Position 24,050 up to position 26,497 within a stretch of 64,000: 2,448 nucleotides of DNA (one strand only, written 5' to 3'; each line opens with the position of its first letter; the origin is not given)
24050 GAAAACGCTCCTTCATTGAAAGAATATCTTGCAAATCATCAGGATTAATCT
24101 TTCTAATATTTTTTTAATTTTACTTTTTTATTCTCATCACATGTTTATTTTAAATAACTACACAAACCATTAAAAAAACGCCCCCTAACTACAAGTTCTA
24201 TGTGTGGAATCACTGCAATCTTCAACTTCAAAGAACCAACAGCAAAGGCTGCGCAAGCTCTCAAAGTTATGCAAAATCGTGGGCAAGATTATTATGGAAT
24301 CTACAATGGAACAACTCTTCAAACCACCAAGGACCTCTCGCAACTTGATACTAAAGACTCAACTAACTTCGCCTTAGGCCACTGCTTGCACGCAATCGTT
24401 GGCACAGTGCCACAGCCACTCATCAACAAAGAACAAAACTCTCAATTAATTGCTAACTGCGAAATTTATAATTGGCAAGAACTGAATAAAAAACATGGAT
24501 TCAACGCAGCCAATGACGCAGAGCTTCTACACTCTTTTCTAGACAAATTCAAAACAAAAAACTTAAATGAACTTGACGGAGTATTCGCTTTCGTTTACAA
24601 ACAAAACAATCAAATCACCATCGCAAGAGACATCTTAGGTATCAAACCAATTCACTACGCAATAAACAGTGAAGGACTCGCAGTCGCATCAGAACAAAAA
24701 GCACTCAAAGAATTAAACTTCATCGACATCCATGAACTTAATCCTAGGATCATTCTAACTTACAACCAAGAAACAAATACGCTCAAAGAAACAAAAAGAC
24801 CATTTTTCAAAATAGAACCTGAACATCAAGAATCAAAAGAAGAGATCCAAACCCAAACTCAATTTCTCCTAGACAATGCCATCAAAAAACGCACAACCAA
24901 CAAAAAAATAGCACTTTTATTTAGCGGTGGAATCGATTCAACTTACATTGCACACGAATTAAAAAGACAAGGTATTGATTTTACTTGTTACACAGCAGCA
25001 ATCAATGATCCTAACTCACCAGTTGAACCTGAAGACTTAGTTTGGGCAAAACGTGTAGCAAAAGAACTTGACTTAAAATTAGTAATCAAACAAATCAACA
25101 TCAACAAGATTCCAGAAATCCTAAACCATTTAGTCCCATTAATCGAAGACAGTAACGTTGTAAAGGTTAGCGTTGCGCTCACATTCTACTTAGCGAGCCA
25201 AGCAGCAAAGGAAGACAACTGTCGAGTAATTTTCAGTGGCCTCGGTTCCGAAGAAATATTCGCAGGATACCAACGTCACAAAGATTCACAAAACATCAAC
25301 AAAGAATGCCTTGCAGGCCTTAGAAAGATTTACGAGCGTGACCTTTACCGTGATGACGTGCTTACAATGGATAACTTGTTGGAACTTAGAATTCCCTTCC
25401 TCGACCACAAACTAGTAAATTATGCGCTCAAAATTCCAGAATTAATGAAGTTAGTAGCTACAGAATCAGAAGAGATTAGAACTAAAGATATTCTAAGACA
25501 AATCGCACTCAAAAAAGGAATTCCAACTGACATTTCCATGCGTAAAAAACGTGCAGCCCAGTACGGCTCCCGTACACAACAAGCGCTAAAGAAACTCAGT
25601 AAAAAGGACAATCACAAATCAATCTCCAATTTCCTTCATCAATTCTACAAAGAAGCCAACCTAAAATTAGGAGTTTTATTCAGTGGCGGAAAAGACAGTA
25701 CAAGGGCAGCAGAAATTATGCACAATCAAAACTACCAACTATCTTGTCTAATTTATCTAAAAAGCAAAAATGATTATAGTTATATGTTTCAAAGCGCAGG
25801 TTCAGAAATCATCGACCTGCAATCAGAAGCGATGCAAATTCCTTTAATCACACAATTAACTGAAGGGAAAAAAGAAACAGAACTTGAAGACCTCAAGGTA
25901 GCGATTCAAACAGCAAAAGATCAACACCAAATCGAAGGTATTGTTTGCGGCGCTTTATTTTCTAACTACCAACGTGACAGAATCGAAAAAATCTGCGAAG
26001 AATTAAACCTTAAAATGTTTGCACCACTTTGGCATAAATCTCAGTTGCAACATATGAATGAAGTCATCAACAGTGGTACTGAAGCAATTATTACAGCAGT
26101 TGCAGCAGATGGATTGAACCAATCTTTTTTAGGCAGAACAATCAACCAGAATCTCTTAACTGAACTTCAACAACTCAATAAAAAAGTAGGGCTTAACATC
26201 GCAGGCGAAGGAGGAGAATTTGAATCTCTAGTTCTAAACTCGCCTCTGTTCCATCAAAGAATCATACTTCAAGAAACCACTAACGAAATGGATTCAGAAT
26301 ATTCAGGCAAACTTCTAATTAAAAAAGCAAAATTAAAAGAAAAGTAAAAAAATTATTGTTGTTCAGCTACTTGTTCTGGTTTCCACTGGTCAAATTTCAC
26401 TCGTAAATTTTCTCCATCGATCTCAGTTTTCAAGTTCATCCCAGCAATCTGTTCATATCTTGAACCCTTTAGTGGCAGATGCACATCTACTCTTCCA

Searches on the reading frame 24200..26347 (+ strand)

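Call 77: search_protein_families(library=pfam, proteins=[window:24200-26347:+], max_evalue=0.00001)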
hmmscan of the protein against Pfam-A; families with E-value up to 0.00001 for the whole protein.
window:24200-26347:+ (715 aa): 6 families
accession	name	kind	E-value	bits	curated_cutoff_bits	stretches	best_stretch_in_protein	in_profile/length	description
PF01902.24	Diphthami_syn_2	-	3e-59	200.6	23.2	1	489-711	2-218/219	Diphthamide synthase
PF00733.27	Asn_synthase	-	2.8e-41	142.8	21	2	223-366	5-144/354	Asparagine synthase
PF13537.11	GATase_7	-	2.2e-19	70.1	25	1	71-170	13-122/123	Glutamine amidotransferase domain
PF13522.11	GATase_6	-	2.3e-14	54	27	1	55-165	10-130/130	Glutamine amidotransferase domain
PF03054.22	tRNA_Me_trans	-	5.9e-08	33.1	20.6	0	235-297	1-70/202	tRNA methyl transferase HUP domain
PF24167.1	DUF7411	-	7.8e-07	29.3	28.7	0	489-520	2-32/194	Family of unknown function (DUF7411)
